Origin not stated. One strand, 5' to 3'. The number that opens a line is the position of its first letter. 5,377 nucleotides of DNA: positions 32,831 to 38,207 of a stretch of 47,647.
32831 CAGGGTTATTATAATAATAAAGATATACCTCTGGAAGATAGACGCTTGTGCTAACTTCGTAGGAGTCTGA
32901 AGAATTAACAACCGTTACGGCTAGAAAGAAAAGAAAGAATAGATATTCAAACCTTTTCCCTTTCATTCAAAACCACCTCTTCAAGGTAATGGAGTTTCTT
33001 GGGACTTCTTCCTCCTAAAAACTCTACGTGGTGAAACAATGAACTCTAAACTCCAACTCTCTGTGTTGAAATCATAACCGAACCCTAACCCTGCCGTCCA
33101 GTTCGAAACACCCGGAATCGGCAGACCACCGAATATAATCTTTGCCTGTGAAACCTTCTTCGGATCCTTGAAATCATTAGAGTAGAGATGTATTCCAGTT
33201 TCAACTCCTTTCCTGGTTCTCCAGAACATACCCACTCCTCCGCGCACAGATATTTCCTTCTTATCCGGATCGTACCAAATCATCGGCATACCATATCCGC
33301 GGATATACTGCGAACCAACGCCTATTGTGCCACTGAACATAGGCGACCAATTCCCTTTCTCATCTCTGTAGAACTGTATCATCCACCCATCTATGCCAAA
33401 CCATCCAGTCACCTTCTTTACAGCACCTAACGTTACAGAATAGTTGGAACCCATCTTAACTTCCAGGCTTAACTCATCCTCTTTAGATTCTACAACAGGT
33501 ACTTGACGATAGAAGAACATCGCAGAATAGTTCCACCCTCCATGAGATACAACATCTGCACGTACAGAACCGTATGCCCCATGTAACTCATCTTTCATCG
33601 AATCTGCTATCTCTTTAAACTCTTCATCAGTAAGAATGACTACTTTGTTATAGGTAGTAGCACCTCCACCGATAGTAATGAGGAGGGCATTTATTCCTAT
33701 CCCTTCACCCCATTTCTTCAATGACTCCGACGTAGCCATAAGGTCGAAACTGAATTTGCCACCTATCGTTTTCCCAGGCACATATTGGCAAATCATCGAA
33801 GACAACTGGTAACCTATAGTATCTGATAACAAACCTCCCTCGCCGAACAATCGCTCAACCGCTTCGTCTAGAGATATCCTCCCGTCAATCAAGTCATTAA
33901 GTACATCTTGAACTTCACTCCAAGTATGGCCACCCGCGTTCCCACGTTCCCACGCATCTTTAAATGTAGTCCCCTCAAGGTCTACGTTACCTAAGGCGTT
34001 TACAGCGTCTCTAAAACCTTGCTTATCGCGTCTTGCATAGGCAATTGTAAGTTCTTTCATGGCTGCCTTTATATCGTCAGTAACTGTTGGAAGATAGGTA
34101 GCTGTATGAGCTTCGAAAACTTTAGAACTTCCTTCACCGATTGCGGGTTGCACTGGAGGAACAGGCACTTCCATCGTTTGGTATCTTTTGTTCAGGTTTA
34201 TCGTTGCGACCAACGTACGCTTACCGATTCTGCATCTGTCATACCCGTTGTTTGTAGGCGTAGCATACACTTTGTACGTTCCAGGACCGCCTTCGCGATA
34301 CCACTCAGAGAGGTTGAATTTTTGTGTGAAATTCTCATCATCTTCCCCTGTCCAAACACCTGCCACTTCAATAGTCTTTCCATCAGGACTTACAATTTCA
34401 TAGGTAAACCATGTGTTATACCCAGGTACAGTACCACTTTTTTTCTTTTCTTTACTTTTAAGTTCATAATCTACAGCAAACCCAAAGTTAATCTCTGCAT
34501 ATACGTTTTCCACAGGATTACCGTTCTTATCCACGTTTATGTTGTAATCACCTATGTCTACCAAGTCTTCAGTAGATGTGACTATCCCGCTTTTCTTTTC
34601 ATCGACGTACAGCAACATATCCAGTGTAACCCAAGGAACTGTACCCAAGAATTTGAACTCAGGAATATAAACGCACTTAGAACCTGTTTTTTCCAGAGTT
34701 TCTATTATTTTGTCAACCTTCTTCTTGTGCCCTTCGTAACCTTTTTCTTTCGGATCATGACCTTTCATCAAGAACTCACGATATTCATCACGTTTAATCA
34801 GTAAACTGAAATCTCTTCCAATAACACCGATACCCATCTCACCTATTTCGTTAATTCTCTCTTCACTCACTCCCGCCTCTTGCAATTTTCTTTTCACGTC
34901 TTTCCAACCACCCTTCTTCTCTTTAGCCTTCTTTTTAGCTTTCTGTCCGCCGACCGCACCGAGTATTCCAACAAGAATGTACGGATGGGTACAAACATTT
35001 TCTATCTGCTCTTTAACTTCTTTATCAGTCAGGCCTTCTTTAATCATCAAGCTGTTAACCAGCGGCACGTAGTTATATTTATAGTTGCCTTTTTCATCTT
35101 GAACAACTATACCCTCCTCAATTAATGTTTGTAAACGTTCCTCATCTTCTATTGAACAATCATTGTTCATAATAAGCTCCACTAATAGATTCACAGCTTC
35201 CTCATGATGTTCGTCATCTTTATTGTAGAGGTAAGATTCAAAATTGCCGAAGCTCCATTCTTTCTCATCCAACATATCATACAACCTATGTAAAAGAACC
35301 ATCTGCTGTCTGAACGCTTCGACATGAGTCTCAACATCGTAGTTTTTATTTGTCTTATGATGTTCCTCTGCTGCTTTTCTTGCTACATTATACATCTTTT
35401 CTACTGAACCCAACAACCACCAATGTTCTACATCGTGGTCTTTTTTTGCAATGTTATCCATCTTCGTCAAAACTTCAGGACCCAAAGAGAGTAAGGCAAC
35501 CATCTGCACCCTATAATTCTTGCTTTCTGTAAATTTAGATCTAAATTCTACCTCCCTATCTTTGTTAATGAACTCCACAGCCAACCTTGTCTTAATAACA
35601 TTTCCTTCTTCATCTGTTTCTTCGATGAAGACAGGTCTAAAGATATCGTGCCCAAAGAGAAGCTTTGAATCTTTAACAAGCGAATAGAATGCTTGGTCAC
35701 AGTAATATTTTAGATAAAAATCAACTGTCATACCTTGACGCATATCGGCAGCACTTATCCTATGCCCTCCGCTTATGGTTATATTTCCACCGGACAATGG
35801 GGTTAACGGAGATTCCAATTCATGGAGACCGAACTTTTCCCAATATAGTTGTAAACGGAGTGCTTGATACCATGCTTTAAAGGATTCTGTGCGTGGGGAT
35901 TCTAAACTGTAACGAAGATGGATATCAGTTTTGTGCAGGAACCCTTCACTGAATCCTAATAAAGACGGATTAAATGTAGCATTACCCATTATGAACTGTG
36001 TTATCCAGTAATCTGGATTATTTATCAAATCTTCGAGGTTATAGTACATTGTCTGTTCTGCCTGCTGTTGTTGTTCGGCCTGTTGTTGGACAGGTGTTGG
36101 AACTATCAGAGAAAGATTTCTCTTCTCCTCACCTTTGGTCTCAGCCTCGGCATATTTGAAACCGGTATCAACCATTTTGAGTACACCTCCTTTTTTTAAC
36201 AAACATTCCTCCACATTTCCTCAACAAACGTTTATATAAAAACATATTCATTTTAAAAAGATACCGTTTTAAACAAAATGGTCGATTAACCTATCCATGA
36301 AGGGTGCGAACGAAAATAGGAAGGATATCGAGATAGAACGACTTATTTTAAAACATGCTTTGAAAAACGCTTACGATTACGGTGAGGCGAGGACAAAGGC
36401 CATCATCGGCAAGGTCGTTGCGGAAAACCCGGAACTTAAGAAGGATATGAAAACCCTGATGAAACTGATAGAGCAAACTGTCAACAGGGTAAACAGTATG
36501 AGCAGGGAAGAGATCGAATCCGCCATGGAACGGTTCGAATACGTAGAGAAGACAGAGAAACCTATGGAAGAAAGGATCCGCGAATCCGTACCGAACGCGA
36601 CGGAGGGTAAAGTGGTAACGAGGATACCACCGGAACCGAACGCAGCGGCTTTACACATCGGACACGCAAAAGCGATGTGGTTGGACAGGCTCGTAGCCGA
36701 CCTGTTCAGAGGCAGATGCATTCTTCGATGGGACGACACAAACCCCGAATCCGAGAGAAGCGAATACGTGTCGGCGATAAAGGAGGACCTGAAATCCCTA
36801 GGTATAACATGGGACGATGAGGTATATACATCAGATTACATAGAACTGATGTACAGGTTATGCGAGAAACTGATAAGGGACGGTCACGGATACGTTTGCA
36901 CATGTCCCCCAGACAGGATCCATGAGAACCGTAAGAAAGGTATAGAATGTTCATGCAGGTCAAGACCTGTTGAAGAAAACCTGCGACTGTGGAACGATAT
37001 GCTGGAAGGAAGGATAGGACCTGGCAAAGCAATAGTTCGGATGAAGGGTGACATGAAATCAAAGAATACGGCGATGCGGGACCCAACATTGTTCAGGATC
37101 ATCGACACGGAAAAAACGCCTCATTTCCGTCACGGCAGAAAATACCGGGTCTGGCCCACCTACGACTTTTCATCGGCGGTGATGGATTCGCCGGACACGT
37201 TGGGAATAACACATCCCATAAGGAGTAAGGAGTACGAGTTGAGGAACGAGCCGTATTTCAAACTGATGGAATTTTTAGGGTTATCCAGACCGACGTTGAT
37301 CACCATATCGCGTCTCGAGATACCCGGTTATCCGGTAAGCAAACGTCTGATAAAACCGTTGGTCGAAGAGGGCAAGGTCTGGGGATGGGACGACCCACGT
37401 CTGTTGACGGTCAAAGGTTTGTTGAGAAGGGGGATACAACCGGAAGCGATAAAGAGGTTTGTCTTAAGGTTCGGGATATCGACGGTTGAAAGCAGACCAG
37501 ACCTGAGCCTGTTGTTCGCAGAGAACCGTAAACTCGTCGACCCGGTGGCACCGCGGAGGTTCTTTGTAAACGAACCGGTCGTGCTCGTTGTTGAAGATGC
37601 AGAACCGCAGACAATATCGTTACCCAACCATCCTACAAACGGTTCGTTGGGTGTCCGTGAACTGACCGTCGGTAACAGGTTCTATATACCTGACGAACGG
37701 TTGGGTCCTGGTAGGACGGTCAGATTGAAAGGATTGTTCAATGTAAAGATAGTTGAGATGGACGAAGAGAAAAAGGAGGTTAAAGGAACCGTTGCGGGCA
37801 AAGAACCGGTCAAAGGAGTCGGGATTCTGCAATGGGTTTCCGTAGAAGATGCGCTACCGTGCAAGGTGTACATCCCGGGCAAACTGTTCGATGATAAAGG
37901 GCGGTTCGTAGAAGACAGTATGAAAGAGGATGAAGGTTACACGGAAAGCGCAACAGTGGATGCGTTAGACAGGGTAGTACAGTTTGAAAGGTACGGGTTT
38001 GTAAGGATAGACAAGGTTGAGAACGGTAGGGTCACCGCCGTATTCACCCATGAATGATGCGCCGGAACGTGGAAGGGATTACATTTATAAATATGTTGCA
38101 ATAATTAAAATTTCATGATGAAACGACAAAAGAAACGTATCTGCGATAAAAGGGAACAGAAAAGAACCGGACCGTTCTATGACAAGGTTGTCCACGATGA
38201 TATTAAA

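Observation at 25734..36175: Translationally coupled four-gene operon of very large orphan proteins: candidate novel cell-envelope / host-contact system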

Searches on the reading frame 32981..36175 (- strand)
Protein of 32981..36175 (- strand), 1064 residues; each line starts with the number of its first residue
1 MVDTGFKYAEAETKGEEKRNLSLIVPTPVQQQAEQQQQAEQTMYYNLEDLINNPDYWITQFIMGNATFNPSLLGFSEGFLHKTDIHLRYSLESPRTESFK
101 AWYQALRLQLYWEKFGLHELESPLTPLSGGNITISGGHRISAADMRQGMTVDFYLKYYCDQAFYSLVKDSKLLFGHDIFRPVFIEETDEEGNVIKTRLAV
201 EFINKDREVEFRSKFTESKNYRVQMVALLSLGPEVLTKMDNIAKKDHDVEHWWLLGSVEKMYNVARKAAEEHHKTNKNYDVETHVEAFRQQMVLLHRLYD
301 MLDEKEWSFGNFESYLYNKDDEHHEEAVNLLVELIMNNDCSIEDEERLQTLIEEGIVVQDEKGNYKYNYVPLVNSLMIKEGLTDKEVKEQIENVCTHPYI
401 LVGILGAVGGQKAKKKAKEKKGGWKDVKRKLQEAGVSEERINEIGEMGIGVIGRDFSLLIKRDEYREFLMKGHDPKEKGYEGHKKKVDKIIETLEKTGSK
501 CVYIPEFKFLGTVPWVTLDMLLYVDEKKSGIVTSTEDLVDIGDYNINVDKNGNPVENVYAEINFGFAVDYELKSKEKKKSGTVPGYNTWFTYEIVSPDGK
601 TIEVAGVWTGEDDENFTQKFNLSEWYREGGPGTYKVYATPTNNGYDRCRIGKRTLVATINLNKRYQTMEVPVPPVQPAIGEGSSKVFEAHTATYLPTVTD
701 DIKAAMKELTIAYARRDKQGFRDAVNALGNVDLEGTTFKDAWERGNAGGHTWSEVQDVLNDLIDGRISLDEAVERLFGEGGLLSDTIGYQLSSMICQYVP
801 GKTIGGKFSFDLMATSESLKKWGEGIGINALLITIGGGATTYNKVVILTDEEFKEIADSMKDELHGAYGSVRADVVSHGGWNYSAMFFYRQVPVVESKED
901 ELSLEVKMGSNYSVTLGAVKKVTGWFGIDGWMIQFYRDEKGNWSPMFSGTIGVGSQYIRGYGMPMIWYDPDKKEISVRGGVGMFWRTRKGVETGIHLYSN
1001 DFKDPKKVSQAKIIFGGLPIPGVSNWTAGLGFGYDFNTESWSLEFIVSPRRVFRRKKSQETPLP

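Call 6: search_protein_families(library=pfam, proteins=[window:32981-36175:-], max_evalue=0.1)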
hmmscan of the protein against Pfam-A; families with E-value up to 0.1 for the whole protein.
window:32981-36175:- (1064 aa): 1 family
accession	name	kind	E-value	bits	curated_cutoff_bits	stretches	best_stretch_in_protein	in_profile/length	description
PF22746.1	SHOCT-like_DUF2089-C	-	0.011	15.7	27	1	754-776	2-24/32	SHOCT-like domain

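Call 7: search_protein_families(library=phrogs, proteins=[window:32981-36175:-], max_evalue=0.1)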
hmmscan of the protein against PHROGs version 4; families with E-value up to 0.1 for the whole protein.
window:32981-36175:- (1064 aa): 0 families

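Call 8: search_protein_families(library=ncbifam, proteins=[window:32981-36175:-], max_evalue=0.01)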
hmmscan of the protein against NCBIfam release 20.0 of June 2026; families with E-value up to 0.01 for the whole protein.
window:32981-36175:- (1064 aa): 0 families

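Call 9: search_solved_structures(query=window:32981-36175:-, max_evalue=1)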
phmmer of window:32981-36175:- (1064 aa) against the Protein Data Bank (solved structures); distinct sequences matched with E-value up to 1: 0.

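Call 16: find_homologous_proteins(query=window:32981-36175:-)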
Query window:32981-36175:- (1064 aa): 1 proteins with E <= 0.001 among 8000 candidates.
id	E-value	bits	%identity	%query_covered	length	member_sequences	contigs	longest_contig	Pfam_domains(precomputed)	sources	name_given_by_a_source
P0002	0.0e+0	2350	95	100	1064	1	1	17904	-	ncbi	-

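Call 18: find_encoding_contigs(protein=P0002, flank=10000, max_places=6)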
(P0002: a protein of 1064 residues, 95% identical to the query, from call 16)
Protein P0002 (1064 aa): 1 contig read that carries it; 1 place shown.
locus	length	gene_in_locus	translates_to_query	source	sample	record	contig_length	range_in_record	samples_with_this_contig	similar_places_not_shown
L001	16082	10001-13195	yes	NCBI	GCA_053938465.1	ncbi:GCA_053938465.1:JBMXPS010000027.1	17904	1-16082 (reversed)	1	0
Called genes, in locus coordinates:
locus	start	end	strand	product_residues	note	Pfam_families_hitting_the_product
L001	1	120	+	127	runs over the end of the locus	PF13551:HTH_29 (faint), PF01527:HTH_Tnp_1 (weak), PF02796:HTH_7, PF13384:HTH_23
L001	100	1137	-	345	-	PF01070:FMN_dh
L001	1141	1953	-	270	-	PF01875:Memo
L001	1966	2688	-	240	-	-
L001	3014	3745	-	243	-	-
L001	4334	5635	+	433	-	PF01841:Transglut_core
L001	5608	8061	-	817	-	-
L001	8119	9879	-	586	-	PF00749:tRNA-synt_1c, PF03950:tRNA-synt_1c_C, PF20974:tRNA-synt_1c_C2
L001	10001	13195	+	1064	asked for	-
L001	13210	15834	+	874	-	PF07705:CARDB (weak)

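Call 32: find_related_loci(query=window:32981-36175:-, collection=viral_contigs, flank=10000)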
Query window:32981-36175:- (1064 aa) in viral_contigs; peptide patterns used: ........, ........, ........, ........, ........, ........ (x = any residue, [..] = any of these).
24 stretches matched a pattern, but none encodes a relative of the query by tblastn (E <= 1e-3).

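Call 52: find_related_loci(query=window:32981-36175:-, collection=metagenome_contigs, flank=10000)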
Query window:32981-36175:- (1064 aa) in metagenome_contigs; peptide patterns used: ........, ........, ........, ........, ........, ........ (x = any residue, [..] = any of these).
393 stretches matched a pattern, but none encodes a relative of the query by tblastn (E <= 1e-3).

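Call 64: search_protein_families(library=padloc, proteins=[window:32981-36175:-], max_evalue=0.1)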
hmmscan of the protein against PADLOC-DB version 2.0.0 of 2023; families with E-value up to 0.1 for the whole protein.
window:32981-36175:- (1064 aa): 0 families

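Call 92: list_cluster_members(proteins=[P0002, P0004, P0005, P0007, P0001])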
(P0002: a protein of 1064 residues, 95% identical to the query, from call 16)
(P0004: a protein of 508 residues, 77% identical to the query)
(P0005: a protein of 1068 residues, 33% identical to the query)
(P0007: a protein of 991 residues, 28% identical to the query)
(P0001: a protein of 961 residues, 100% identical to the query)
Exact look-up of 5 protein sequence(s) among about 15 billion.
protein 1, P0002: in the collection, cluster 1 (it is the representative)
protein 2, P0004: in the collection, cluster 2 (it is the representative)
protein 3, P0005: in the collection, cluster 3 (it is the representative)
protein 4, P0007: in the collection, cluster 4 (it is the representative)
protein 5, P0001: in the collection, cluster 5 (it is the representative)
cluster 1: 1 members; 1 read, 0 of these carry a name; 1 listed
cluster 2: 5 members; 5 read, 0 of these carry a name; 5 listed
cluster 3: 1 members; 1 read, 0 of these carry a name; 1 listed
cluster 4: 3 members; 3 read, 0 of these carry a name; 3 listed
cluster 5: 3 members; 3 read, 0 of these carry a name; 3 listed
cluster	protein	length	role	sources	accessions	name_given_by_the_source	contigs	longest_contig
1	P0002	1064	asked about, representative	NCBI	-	-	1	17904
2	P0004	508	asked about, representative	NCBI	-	-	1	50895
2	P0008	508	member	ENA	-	-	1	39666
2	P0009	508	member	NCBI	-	-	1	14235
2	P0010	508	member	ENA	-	-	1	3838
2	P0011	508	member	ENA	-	-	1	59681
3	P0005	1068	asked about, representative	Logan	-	-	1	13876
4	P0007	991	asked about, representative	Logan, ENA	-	-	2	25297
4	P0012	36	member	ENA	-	-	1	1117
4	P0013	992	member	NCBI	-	-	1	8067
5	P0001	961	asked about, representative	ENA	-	-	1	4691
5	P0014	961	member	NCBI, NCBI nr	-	-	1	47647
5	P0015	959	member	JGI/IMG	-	-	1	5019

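Call 93: find_encoding_contigs(protein=P0013, flank=10000, max_places=4)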
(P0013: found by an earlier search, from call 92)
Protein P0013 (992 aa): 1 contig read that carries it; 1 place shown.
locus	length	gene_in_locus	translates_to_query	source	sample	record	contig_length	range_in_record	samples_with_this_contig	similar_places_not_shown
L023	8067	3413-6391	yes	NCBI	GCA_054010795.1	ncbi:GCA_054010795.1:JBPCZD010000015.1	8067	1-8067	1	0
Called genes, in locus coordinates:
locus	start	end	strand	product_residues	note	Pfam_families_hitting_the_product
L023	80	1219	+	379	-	-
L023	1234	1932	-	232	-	PF13645:YkuD_2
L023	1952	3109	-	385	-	PF22020:RlmL_1st (faint), PF02926:THUMP, PF01170:UPF0020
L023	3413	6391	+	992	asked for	-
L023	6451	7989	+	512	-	-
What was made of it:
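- That copy is C-terminally truncated, and the MAG also has a full g3-g4 pair (call 93).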

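Call 94: find_encoding_contigs(protein=P0015, flank=10000, max_places=4)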
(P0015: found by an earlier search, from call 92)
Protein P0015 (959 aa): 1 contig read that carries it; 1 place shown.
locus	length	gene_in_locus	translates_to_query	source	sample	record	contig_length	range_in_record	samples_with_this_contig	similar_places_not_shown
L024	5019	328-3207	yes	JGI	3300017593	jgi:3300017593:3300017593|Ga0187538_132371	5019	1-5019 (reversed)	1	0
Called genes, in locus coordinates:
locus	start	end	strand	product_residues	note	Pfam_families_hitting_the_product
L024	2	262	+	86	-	?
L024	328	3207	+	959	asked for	-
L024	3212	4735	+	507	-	-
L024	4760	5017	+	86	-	?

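Call 114: search_dna_similar(query=window:32981-36175:-, collection=plasmids, mode=protein, max_evalue=0.001, max_rows=5)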
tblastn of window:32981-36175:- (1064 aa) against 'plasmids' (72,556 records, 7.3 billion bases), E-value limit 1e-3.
No match.
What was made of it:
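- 32981..36175 (-): g1: a 1064-aa orphan with no signal peptide and no TM segment. The N-terminal half looks helical. The C-terminus (about aa 880-1045) is rich in Gly and aromatic residues and looks beta-rich. Lowest GC of the block (0.40-0.43). No relatives in JGI metagenomes, IMG/VR or plasmids (calls 32, 52, 114).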

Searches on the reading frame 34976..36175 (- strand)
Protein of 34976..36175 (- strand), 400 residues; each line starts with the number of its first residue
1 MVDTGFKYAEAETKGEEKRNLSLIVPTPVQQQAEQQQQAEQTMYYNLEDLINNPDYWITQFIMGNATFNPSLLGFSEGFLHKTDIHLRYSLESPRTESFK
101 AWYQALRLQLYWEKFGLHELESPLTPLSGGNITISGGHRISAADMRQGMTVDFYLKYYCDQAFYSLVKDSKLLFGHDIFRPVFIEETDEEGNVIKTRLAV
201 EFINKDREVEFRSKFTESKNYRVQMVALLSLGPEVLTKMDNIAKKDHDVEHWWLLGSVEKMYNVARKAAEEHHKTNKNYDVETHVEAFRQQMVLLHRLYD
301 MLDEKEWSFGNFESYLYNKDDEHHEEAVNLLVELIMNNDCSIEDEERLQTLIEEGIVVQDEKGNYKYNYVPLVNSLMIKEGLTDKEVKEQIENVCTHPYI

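Call 110: search_protein_families(library=pfam, proteins=[window:34976-36175:-], max_evalue=0.5)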
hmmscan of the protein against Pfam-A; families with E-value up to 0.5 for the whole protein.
window:34976-36175:- (400 aa): 1 family
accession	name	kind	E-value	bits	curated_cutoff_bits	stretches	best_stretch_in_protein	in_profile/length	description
PF24406.1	nSTAND_NTPase4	-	0.023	15.2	27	1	325-370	6-53/58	Novel STAND NTPase 4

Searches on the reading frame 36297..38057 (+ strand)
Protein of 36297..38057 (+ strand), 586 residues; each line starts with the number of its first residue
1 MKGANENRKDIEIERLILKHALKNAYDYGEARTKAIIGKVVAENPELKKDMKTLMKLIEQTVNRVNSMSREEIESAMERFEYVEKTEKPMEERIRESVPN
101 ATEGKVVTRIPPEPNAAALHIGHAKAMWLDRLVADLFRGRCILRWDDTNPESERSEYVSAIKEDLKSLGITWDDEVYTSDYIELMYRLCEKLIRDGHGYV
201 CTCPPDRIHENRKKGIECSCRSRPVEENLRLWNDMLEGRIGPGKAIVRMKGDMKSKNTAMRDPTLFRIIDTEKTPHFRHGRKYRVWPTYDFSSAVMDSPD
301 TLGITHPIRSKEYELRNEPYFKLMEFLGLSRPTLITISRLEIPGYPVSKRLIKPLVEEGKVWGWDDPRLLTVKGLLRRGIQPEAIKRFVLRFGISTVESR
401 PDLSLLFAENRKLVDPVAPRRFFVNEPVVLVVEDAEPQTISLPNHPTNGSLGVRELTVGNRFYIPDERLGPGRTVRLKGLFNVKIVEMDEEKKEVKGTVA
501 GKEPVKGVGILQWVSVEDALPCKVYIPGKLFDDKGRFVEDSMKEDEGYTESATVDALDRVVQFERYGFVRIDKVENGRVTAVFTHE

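Call 8: search_protein_families(library=ncbifam, proteins=[window:36297-38057:+], max_evalue=0.01)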
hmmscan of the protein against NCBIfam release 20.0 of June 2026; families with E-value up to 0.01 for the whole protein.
window:36297-38057:+ (586 aa): 10 families
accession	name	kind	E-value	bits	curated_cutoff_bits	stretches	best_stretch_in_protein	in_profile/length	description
NF003169.0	PRK04156.1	equivalog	1.6e-150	502.5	516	1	12-586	4-567/567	glutamate--tRNA ligase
TIGR00463.1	gltX_arch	equivalog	8.7e-145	483.4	401.75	1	14-585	2-559/560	glutamate--tRNA ligase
NF011291.0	PRK14703.1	equivalog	9.8e-95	318.4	681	1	87-583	13-546/769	glutamine--tRNA ligase/YqeY domain fusion protein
TIGR00440.1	glnS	equivalog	1.5e-91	307.9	425.8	1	106-572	1-501/524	glutamine--tRNA ligase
TIGR00464.1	gltX_bact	equivalog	7.6e-19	67.9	289.95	1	105-338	1-232/470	glutamate--tRNA ligase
NF004315.1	PRK05710.1-4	equivalog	1.7e-13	50.6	250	1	109-210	2-103/274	tRNA glutamyl-Q(34) synthetase GluQRS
NF004314.0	PRK05710.1-3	equivalog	3.3e-11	43.1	256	1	104-221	5-121/297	tRNA glutamyl-Q(34) synthetase GluQRS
TIGR03838.1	queuosine_YadB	equivalog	1.5e-10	40.9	276.7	1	107-223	2-121/272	tRNA glutamyl-Q(34) synthetase GluQRS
NF004312.0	PRK05710.1-1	equivalog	5e-09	35.9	453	1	101-222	9-129/306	tRNA glutamyl-Q(34) synthetase GluQRS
NF004313.0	PRK05710.1-2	equivalog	0.00014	21.2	380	1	106-214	5-113/299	tRNA glutamyl-Q(34) synthetase GluQRS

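Call 20: find_related_loci(query=window:36297-38057:+, collection=genome_contigs, flank=10000)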
Query window:36297-38057:+ (586 aa) in genome_contigs; peptide patterns used: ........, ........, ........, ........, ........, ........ (x = any residue, [..] = any of these).
71 stretches matched a pattern; 12 encode a relative of the query (tblastn E <= 1e-3); 12 distinct loci.
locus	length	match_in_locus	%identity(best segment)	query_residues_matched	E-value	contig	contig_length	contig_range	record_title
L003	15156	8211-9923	63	10-586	0e+0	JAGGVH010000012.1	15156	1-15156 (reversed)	MAG: Candidatus Micrarchaeota archaeon isolate AUK095 PB_MBMC_049_c_000000000037, whole genome shotgun sequence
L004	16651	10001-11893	49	10-585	0e+0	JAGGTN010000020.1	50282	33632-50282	MAG: Candidatus Micrarchaeota archaeon isolate AUK049 PB_MBMC_003_c_000000000017, whole genome shotgun sequence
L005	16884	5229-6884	48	13-572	6e-163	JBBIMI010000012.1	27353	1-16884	MAG: Candidatus Micrarchaeota archaeon isolate TCS170221_bin_229 NODE_1425_length_27353_cov_4.28965, whole genome shotgu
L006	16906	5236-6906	36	12-586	2e-103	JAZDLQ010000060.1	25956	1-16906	MAG: archaeon isolate MEGAHIT-group-0.609 k141_4788148, whole genome shotgun sequence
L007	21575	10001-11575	34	104-583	1e-75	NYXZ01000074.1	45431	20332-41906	MAG: Planctomycetota bacterium isolate ARS90 MHASMcontig_444112, whole genome shotgun sequence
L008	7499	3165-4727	35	103-584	1e-75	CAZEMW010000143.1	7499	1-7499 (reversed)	MAG TPA_asm: uncultured Fibrobacterota bacterium isolate binchicken_co15_4 genome assembly, contig: NODE_8474_length_749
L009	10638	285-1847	35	103-584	4e-74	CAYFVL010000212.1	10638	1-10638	MAG TPA_asm: uncultured Fibrobacterota bacterium isolate ERP107533_co1_170 genome assembly, contig: NODE_6415_length_106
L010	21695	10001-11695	30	13-585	6e-69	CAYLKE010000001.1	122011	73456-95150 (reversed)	MAG TPA_asm: uncultured Methanosarcinales archaeon isolate SRP332253_co1_166 genome assembly, contig: NODE_100_length_12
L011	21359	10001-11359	36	104-531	1e-71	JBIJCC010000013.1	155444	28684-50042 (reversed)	MAG: Nannocystaceae bacterium isolate ME2006-08-18D11_3300042945_group2_bin121 Rohwer_bin1479_scaffold_36_c1, whole geno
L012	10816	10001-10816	41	104-375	6e-57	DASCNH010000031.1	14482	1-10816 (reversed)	MAG TPA_asm: Planctomycetota bacterium isolate Fu_MAG_124 c_000000410092, whole genome shotgun sequence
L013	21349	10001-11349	43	104-531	3e-60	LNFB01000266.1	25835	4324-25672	MAG: Deltaproteobacteria bacterium Ga0077550 Ga0077550_1190.3, whole genome shotgun sequence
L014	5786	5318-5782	47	104-255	5e-32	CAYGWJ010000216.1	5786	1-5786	MAG TPA_asm: uncultured Anaerolineae bacterium isolate ERP119294_co2_411 genome assembly, contig: k141_1721304, whole ge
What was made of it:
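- Micrarchaeota MAGs at 63%, 49% and 48% (call 20).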
